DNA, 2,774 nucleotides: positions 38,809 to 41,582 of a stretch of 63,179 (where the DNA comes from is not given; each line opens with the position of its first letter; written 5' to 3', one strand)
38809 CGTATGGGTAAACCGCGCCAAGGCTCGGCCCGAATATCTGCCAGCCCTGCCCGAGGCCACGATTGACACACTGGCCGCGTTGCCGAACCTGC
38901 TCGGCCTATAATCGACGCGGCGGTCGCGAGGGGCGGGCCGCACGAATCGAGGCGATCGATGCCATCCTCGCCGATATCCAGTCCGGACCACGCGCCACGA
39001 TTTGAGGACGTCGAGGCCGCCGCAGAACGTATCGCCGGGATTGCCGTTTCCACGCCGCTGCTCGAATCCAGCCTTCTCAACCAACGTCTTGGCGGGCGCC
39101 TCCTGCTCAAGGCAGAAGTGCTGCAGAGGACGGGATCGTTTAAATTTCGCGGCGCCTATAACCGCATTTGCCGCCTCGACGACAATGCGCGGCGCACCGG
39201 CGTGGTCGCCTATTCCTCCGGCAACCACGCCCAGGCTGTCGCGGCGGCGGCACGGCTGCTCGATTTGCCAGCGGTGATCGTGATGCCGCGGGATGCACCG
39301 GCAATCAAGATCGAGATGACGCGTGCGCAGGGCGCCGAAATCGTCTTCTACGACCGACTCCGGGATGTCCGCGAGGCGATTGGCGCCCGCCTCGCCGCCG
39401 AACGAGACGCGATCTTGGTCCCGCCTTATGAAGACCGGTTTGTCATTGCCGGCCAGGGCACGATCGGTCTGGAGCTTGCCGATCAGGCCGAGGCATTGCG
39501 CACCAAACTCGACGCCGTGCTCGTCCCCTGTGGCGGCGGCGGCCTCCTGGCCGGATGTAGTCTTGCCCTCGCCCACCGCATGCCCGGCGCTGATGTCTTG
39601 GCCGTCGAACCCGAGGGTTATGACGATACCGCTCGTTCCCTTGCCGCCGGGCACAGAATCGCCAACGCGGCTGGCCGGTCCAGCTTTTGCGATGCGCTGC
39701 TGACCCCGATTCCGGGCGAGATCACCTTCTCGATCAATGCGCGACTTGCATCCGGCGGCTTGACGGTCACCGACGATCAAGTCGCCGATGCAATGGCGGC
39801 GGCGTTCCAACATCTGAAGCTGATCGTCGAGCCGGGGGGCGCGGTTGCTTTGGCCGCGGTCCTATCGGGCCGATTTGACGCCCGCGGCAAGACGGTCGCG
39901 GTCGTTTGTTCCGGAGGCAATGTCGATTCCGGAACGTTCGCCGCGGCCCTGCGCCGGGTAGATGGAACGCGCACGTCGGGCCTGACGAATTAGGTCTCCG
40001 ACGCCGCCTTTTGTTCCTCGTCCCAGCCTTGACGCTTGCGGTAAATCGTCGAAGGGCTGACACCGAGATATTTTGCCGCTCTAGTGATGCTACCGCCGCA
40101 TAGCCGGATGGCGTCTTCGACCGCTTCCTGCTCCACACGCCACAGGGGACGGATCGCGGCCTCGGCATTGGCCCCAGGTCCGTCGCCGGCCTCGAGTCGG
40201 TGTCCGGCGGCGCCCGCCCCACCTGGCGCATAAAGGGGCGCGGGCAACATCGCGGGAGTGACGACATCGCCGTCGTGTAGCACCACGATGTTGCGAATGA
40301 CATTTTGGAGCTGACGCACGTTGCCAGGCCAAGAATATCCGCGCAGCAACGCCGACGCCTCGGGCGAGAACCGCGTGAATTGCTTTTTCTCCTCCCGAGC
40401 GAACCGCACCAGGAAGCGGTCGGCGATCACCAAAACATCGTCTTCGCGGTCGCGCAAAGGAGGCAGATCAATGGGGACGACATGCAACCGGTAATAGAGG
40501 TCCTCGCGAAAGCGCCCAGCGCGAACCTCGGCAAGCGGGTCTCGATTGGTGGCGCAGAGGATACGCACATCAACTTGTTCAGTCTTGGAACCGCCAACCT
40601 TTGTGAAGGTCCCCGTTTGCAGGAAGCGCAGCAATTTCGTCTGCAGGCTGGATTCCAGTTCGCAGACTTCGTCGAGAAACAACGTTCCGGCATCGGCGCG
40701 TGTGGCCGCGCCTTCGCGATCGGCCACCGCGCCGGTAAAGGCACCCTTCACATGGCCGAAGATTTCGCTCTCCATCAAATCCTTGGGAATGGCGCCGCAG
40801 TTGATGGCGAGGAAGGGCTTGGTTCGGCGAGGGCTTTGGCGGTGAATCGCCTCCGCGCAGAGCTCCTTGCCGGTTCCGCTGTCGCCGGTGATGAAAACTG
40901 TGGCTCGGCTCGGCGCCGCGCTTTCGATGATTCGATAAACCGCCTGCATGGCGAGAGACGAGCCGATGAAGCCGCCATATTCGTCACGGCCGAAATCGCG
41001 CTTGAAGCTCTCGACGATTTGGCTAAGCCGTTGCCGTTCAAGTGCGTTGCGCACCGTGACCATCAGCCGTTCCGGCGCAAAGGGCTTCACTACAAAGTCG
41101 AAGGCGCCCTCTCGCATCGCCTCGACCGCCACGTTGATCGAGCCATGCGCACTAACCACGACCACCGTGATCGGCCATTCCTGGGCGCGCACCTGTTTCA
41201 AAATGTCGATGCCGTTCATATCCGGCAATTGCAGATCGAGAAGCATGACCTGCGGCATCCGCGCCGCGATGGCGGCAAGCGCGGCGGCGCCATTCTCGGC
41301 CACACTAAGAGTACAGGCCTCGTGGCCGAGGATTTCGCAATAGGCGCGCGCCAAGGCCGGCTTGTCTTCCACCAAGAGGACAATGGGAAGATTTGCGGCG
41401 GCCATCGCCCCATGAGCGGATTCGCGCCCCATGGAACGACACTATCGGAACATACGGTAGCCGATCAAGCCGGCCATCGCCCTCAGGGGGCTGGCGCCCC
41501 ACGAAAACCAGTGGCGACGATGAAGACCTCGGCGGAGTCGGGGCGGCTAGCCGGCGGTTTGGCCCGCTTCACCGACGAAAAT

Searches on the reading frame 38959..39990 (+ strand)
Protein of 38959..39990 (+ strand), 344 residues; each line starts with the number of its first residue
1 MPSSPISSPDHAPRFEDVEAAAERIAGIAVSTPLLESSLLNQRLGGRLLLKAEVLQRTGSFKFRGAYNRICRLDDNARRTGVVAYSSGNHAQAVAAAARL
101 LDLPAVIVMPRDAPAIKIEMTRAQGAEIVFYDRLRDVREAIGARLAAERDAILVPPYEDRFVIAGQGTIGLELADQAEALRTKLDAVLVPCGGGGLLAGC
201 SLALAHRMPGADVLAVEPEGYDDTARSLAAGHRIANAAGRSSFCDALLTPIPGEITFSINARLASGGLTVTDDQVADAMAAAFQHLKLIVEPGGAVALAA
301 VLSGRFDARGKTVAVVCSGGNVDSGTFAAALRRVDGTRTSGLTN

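Call 42: search_protein_families(library=pfam, proteins=[window:38959-39990:+], max_evalue=0.001)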
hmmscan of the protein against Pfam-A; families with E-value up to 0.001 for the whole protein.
window:38959-39990:+ (344 aa): 1 family
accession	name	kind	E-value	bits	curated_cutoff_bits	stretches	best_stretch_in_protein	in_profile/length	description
PF00291.31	PALP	-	1.4e-73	248.3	35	1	31-317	7-294/295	Pyridoxal-phosphate dependent enzyme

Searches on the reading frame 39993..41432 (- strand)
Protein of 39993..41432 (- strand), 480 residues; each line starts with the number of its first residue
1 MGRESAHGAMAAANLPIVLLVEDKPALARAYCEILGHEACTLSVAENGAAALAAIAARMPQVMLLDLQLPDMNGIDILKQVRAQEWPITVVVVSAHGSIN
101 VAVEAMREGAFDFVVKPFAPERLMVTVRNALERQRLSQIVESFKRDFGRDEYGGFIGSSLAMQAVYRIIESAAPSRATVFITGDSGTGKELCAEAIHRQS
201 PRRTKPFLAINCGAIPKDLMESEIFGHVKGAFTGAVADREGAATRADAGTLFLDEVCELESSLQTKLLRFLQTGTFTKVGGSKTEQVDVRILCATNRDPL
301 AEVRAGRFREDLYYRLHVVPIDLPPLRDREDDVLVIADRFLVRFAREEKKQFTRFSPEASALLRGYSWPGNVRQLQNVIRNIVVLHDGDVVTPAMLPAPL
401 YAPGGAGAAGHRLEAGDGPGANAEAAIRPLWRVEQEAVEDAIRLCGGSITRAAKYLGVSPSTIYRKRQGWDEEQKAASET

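Call 30: search_protein_families(library=pfam, proteins=[window:39993-41432:-], max_evalue=0.01)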
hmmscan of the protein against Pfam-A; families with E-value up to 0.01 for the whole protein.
window:39993-41432:- (480 aa): 14 families
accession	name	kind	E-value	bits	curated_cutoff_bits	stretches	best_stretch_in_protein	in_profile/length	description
PF00158.32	Sigma54_activat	-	1.1e-66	224.2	20.2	1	156-321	2-167/168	Sigma-54 interaction domain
PF00072.30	Response_reg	-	4.7e-27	94.8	30.2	1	18-127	1-110/111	Response regulator receiver domain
PF14532.12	Sigma54_activ_2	-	6.3e-24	85.2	25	1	156-326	1-138/138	Sigma-54 interaction domain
PF25601.1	AAA_lid_14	-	5.9e-23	80.9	27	1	327-400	1-74/87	AAA+ ATPase lid domain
PF02954.25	HTH_8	-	1.3e-11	44.5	22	1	430-468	2-40/42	Bacterial regulatory protein, Fis family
PF07728.20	AAA_5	-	6.6e-06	26.6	22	1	179-299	2-125/139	AAA domain (dynein-related subfamily)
PF01078.27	Mg_chelatase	-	5.5e-05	23.1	20.3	0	234-276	93-135/207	Magnesium chelatase, subunit ChlI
PF00004.35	AAA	-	0.00017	22.4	21.2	1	180-312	2-127/131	ATPase family associated with various cellular activities (AAA)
PF13384.12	HTH_23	-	0.00028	21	24.6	1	438-472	11-43/50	Homeodomain-like domain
PF07724.20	AAA_2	-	0.0018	18.8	27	1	178-297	5-125/166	AAA domain (Cdc48 subfamily)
PF13551.12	HTH_29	-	0.0019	18.7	28.1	0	445-476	10-42/64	Winged helix-turn helix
PF13191.12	AAA_16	-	0.0055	17.7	32.6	0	156-271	3-124/167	AAA ATPase domain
PF12728.13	HTH_17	-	0.0064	17.2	27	0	451-467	6-22/51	Helix-turn-helix domain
PF13518.12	HTH_28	-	0.0085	16.6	25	0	436-472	4-38/52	Helix-turn-helix domain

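Call 39: search_protein_families(library=ncbifam, proteins=[window:39993-41432:-], max_evalue=0.00001)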
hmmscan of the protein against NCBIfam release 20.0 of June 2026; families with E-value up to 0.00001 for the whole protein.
window:39993-41432:- (480 aa): 107 families (the best 25 are shown)
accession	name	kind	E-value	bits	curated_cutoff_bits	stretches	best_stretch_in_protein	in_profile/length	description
NF041946.1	LuxO_transreg_Vib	equivalog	1.2e-185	617.7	800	1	20-472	1-462/463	quorum-sensing sigma-54 dependent transcriptional regulator LuxO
NF008469.0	PRK11361.1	equivalog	6.4e-121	404.2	714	1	17-469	6-453/461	acetoacetate metabolism transcriptional regulator AtoC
TIGR01818.1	ntrC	equivalog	2.8e-117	392.3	558.6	1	18-402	1-383/463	nitrogen regulation protein NR(I)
TIGR02915.1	PEP_resp_reg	equivalog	6.7e-113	377.9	502.6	1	18-465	1-437/445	PEP-CTERM-box response regulator transcription factor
NF051870.1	NAssimRespRegNtrX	equivalog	2.9e-104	349.5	600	1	18-467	4-447/452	nitrogen assimilation response regulator NtrX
NF007689.0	PRK10365.1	equivalog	7.5e-103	344.7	760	1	37-465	27-437/441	sigma-54-dependent response regulator transcription factor ZraR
NF008176.1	PRK10923.1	equivalog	1.2e-99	334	620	1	17-403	5-388/469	nitrogen regulation protein NR(I)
TIGR01817.1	nifA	equivalog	4.1e-94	316.3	528.85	1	151-394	194-436/534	nif-specific transcriptional activator NifA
NF011695.0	PRK15115.1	equivalog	9.2e-92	308.1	763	1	17-401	8-383/445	two-component system response regulator GlrR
NF050807.1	TransRegFlbDCaul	equivalog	3.9e-90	302.9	750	1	43-473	28-441/454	sigma-54-dependent transcriptional regulator FlbD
NF041552.1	TF_PrdR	equivalog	9e-90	301.6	795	1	134-467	249-573/577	sigma-54 dependent transcriptional regulator PrdR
NF038308.1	RNA_repair_RtcR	equivalog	2.4e-89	300.6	650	1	87-463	111-504/530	RNA repair transcriptional activator RtcR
NF003451.0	PRK05022.1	equivalog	1.4e-87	294.6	476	1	131-386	168-423/512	nitric oxide reductase transcriptional regulator NorR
NF049963.1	RespRegFlgRCampy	domain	1.1e-80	271.7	750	1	51-393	37-374/429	fla regulon two-component system response regulator FlgR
TIGR02329.1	propionate_PrpR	equivalog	1.4e-78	264.9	499.2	1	148-466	207-523/526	propionate catabolism operon regulatory protein PrpR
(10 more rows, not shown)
